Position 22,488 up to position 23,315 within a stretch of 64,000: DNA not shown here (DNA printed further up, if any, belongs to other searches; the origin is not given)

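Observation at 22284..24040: Three-gene operon ending in a stand-alone RelA/SpoT synthetase (toxSAS-like), driven by two tandem consensus promoters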

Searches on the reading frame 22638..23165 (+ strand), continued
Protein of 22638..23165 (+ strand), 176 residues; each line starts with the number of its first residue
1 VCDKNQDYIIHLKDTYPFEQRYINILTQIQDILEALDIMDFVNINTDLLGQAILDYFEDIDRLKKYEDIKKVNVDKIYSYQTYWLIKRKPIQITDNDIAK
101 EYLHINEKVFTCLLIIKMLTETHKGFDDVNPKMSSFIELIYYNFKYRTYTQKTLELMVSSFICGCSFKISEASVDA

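Call 68: search_protein_families(library=phrogs, proteins=[window:22638-23165:+, P0259, P0305, P0343, P0242, P0369], max_evalue=0.1)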
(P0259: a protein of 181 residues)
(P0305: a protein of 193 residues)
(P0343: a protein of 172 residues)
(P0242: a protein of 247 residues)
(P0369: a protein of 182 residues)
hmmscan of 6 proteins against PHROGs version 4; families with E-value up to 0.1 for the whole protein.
window:22638-23165:+ (176 aa): 1 family
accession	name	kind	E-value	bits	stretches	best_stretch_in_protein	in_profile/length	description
phrog_2170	-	moron, auxiliary metabolic gene and host takeover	0.045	13.8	1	11-82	288-360/374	glycosyltransferase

P0259 (181 aa): 3 families
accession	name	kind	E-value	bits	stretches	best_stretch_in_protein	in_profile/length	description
phrog_26306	-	unknown function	0.0066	17.6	1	17-94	9-87/100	-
phrog_36694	-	unknown function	0.036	15.2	1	2-44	24-65/85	-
phrog_22374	-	unknown function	0.07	13.9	0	44-78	2-34/62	-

P0305 (193 aa): 0 families

P0343 (172 aa): 2 families
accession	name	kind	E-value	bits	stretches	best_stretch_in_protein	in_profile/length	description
phrog_5936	-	unknown function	0.027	15.6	0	61-81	36-56/71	-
phrog_37838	-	unknown function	0.084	14.3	0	3-66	14-78/87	-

P0242 (247 aa): 1 family
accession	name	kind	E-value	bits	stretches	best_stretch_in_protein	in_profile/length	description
phrog_7210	-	unknown function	0.014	16.8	1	69-120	35-86/96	-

P0369 (182 aa): 0 families

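Call 72: search_solved_structures(query=A4, max_evalue=10)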
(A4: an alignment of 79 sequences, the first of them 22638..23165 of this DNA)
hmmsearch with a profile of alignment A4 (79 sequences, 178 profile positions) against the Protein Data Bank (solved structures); distinct sequences matched with E-value up to 10: 0.

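Call 74: search_protein_families(library=pfam, proteins=[L127:3263-4222:+, L147:5458-6489:+, L171:5540-7384:+, L160:1197-1688:+, L112:1842-2774:+, L154:5471-6286:+, L155:3591-4565:+, L091:5677-6114:+], max_evalue=0.01)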
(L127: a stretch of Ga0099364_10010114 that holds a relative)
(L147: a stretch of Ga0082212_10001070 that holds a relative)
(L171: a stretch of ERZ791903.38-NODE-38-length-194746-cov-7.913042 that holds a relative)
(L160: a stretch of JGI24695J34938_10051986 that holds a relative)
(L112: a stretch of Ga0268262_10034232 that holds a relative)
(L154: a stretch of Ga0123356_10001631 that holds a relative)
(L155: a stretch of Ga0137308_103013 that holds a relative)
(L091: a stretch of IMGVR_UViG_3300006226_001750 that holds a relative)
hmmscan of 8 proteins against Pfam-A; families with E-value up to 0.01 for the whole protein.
L127:3263-4222:+ (320 aa): 2 families
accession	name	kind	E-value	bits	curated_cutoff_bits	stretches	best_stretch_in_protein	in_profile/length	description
PF00149.33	Metallophos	-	1.4e-12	48.9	21.5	1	1-230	1-183/191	Calcineurin-like phosphoesterase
PF12850.12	Metallophos_2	-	4.1e-06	27.3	27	1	1-92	1-60/154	Calcineurin-like phosphoesterase superfamily domain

L147:5458-6489:+ (344 aa): 2 families
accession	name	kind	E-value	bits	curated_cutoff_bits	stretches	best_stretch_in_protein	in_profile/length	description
PF00149.33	Metallophos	-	1.9e-12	48.5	21.5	1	22-270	1-191/191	Calcineurin-like phosphoesterase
PF12850.12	Metallophos_2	-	4.6e-10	40.2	27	2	22-127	1-73/154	Calcineurin-like phosphoesterase superfamily domain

L171:5540-7384:+ (615 aa): 13 families
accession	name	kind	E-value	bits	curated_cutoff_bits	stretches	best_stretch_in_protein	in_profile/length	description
PF13181.12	TPR_8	-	4.9e-16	57.9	25.7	1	394-423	3-32/34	Tetratricopeptide repeat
PF07719.23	TPR_2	-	1.5e-12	47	27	0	394-415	3-24/34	Tetratricopeptide repeat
PF13676.11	TIR_2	-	1.2e-11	45.6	28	1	3-110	1-111/122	TIR domain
PF13428.12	TPR_14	-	2.9e-11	43.3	23.5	0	293-323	8-38/44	Tetratricopeptide repeat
PF13414.12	TPR_11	-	2e-10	40.6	26.8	1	293-332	1-40/42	TPR repeat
PF13431.12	TPR_17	-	2.6e-10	40.2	24.4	1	346-377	2-32/34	Tetratricopeptide repeat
PF13371.12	TPR_9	-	4.2e-09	36.7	35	0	371-423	8-60/73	Tetratricopeptide repeat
PF00515.34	TPR_1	-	4.8e-09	36.1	27.8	0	393-414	2-23/34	Tetratricopeptide repeat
PF23914.1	TPR_CcmH_CycH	-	2.1e-08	34.6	42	1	293-382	57-145/158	Cytochrome c-type biogenesis protein H TPR domain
PF13424.12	TPR_12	-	6e-07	30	30.1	1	360-421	6-74/77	Tetratricopeptide repeat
PF14559.12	TPR_19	-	1.3e-06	29.1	25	0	474-508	4-38/68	Tetratricopeptide repeat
PF13432.12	TPR_16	-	2.4e-05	25.1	32.7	0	294-332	5-43/65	Tetratricopeptide repeat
PF01582.25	TIR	-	0.00046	20.5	21.3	1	18-86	22-91/179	TIR domain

L160:1197-1688:+ (164 aa): 3 families
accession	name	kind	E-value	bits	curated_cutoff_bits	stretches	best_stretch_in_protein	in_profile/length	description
PF13671.12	AAA_33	-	1.1e-19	71.6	27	1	5-148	2-143/143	AAA domain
PF08433.16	KTI12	-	0.0011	19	22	1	4-151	3-143/271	Chromatin associated protein KTI12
PF13238.12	AAA_18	-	0.0012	19.8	29.4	1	5-119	1-111/128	AAA domain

L112:1842-2774:+ (311 aa): 1 family
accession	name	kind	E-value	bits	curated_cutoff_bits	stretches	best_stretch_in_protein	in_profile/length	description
PF09924.15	LPG_synthase_C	-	2.2e-44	152.1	27.5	1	39-296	6-290/298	Phosphatidylglycerol lysyltransferase, C-terminal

L154:5471-6286:+ (272 aa): 1 family
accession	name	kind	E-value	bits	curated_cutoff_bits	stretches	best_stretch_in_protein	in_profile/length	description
PF04607.23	RelA_SpoT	-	4.1e-15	56.5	27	1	68-202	2-110/113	Region found in RelA / SpoT proteins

L155:3591-4565:+ (325 aa): 1 family
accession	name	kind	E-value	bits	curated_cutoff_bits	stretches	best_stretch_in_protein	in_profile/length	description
PF04607.23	RelA_SpoT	-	3.5e-12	47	27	1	76-236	1-112/113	Region found in RelA / SpoT proteins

L091:5677-6114:+ (146 aa): 0 families

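Call 81: predict_structure(alignment_id=A6)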
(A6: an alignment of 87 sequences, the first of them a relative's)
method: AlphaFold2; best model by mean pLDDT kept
length: 247 residues; sequences in the alignment: 87
mean_pLDDT: 84.8   pTM: 0.77
mean pLDDT of the five models: 84.8, 84.1, 83.2, 82.9, 79.3
residues with pLDDT >= 90: 152; 70-90: 52; 50-70: 13; < 50: 30
segments of 3 or more residues with pLDDT < 50: 25-37, 53-67
pLDDT, mean of each block of 10 residues (from residue 1): 76 83 49 46 71 48 52 93 96 96 95 96 96 96 98 94 82 91 98 94 90 97 98 97 91
secondary structure, 60 per line:
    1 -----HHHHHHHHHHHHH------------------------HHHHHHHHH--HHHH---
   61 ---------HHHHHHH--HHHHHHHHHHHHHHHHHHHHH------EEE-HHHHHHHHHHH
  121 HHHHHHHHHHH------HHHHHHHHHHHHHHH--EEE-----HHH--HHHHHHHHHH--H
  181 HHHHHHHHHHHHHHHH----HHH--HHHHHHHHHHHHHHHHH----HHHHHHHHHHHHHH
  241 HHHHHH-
elements in order: H6-18 H43-51 H54-57 H70-76 H79-99 E106-108 H110-131 H138-152 E155-157 H168-177 H180-196 H206-222 H227-246

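Call 93: search_dna_similar(query=window:22638-23165:+, collection=phages, mode=protein, max_evalue=0.001)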
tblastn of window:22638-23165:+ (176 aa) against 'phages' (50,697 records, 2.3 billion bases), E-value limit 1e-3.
No match.

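Call 94: search_dna_similar(query=window:22638-23165:+, collection=plasmids, mode=protein, max_evalue=0.001)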
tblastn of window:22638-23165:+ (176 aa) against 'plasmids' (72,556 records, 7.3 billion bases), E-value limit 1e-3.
No match.

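Call 105: find_encoding_contigs(protein=P0259, flank=5000, max_places=3)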
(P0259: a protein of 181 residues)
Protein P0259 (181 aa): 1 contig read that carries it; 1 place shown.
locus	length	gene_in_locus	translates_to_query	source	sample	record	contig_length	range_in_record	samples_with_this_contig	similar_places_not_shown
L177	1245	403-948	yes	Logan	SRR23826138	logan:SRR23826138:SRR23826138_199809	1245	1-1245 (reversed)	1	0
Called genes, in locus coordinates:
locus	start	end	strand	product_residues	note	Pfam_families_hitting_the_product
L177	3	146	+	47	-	?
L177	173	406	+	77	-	-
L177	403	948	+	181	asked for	-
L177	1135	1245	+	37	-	?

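Call 106: find_encoding_contigs(protein=P0305, flank=5000, max_places=3)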
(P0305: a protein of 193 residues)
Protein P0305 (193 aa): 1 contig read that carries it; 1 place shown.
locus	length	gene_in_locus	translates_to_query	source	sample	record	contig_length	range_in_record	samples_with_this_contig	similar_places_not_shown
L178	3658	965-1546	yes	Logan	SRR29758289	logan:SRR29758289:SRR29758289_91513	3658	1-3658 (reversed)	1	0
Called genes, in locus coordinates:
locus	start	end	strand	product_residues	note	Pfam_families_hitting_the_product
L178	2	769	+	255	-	?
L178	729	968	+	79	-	-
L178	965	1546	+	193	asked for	-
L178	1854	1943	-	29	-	-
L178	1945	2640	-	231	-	PF00027:cNMP_binding, PF13545:HTH_Crp_2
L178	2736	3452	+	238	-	PF00037:Fer4 (weak), PF12797:Fer4_2 (weak), PF12837:Fer4_6 (weak), PF13237:Fer4_10, PF14697:Fer4_21, PF12838:Fer4_7, PF13187:Fer4_9 (weak), PF27217:AF_0155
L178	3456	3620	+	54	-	PF00301:Rubredoxin, PF21349:RUBY_RBDX (faint)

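Call 107: find_encoding_contigs(protein=P0242, flank=5000, max_places=3)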
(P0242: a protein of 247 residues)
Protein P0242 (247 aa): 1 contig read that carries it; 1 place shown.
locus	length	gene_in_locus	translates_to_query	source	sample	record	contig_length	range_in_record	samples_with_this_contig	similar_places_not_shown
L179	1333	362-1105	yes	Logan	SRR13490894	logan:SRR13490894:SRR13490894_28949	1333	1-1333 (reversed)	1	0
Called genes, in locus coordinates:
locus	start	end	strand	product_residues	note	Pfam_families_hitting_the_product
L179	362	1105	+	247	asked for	-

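Call 117: fold_search(model_id=the predicted structure, library=pdb)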
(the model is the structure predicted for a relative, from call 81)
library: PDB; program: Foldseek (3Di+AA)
matches with E <= 10: 75; with E <= 0.001: 0
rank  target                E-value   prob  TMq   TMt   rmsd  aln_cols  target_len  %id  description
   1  8etq                  1.6e+00  0.08  0.20  0.18  20.1       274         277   10  Designed pentafoil knot protein folded into a trefoil knot (released 2023-10-25)
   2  3npk_A                1.7e+00  0.08  0.19  0.18  18.6       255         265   13  The crystal structure of geranyltranstransferase from Campylobacter jejuni (released 2010-07-14)
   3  4bwe_B                1.7e+00  0.06  0.15  0.10  28.6       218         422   12  Crystal structure of C-terminally truncated glypican-1 after controlled dehydration to 86 percent relative humidity (released 2013-12-18)
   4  6hdc_B                2.0e+00  0.06  0.17  0.18  16.8       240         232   12  Crystal structure of the potassium channel MtTMEM175 T38A variant in complex with a Nanobody-MBP fusion protein (released 2019-08-28)
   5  6hd8_B                2.1e+00  0.06  0.17  0.18  16.8       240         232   12  Crystal structure of the potassium channel MtTMEM175 in complex with a Nanobody-MBP fusion protein (released 2019-08-28)
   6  1wdz_A                2.4e+00  0.03  0.13  0.14  33.1       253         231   11  Crystal structure of RCB domain of IRSp53 (released 2005-06-07)
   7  9v4g_D                2.6e+00  0.04  0.16  0.16  15.9       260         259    8  Prenyltransferase Ord1 wild type (released 2025-10-01)
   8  3sog                  2.9e+00  0.02  0.11  0.13  26.2       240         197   10  Crystal structure of the BAR domain of human Amphiphysin, isoform 1 (released 2011-07-13)
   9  5h6i_A                3.1e+00  0.05  0.17  0.19  20.2       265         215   13  Crystal Structure of GBS CAMP Factor (released 2017-11-22)
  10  5x5i_E                3.4e+00  0.08  0.18  0.23  12.5       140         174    9  The X-ray crystal structure of a TetR family transcription regulator RcdA involved in the regulation of biofilm format (released 2017-12-27)
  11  7o3v_F                3.4e+00  0.03  0.17  0.16  21.8       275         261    8  Stalk complex structure (TrwJ/VirB5-TrwI/VirB6) from the fully-assembled R388 type IV secretion system determined by c (released 2022-06-22)
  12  9h3f_A                3.8e+00  0.09  0.27  0.30  13.3       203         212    9  Cryo-EM structure of YhaM (released 2025-08-06)
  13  4wic_B                3.8e+00  0.02  0.12  0.10  30.4       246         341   12  Immediate-early 1 protein (IE1) of rhesus macaque cytomegalovirus (released 2015-07-15)
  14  8tie_b                3.8e+00  0.02  0.13  0.07  21.5       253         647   10  Double nuclear outer ring of Nup84-complexes from the yeast NPC (released 2023-10-11)
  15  4rnq                  4.0e+00  0.02  0.14  0.09  19.1       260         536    8  Crystal structure of tobacco 5-epi-aristolochene synthase (TEAS) with anilinogeranyl diphosphate (AGPP) and geraniline (released 2015-05-06)
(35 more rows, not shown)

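Call 121: search_protein_families(library=padloc, proteins=[L127:3263-4222:+, L147:5458-6489:+, L171:5540-7384:+, P0248, L161:3953-4552:+, L160:1197-1688:+, L154:5471-6286:+, L155:3591-4565:+, L115:1779-2543:+], max_evalue=0.001)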
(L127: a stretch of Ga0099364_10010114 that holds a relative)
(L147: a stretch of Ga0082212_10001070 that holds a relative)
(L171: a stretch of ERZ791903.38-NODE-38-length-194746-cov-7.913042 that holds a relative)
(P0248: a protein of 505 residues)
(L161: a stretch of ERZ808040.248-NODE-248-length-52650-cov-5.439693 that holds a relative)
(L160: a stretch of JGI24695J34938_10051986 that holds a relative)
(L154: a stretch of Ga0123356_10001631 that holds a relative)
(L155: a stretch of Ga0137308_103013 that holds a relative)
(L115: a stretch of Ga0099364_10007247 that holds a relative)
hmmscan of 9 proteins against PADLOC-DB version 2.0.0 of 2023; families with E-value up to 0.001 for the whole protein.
L127:3263-4222:+ (320 aa): 2 families
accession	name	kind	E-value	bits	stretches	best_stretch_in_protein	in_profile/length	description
PDLC00736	Effector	-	2.1e-20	71.1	1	2-240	4-233/561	Endonuclease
PDLC05051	PDC-S60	-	6e-18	62.4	1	1-244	1-245/1027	-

L147:5458-6489:+ (344 aa): 3 families
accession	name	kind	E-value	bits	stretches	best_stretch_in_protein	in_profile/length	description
PDLC00736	Effector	-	6e-21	73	1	23-269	4-233/561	Endonuclease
PDLC05051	PDC-S60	-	1.4e-19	67.8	1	22-273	1-245/1027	-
PDLC04908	PDC-S10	-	0.00061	17.1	0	65-119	29-76/223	-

L171:5540-7384:+ (615 aa): 1 family
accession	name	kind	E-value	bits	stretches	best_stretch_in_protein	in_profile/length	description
PDLC02012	SAVED5--SAVED_TIR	-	0.00016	18.9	1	2-137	15-146/404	-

P0248 (505 aa): 7 families
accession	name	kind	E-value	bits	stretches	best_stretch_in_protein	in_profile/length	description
PDLC00407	ThsA1|ThsA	-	9.3e-25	85.2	1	223-437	3-200/478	STALD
PDLC00409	ThsA1|ThsA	-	1.9e-20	71.3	1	220-437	1-201/242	STALD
PDLC03856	LmuA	-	3.7e-19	67.2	1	227-435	2-207/433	-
PDLC04968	PDC-S25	-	1.6e-08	32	1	342-409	143-205/517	-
PDLC04967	PDC-S25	-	3e-08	31.1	1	339-437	146-243/528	-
PDLC02183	Dsr1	-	1.4e-06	24.3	1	231-408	12-193/1275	-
PDLC02419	Aga_SIR2-PNTD1-PNTD2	-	0.0002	18.2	1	339-388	120-172/558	Class I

L161:3953-4552:+ (200 aa): 0 families

L160:1197-1688:+ (164 aa): 0 families

L154:5471-6286:+ (272 aa): 0 families

L155:3591-4565:+ (325 aa): 1 family
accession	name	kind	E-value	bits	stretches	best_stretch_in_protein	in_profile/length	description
PDLC04999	PDC-S33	-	2e-05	22.2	1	189-224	132-175/349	-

L115:1779-2543:+ (255 aa): 0 families
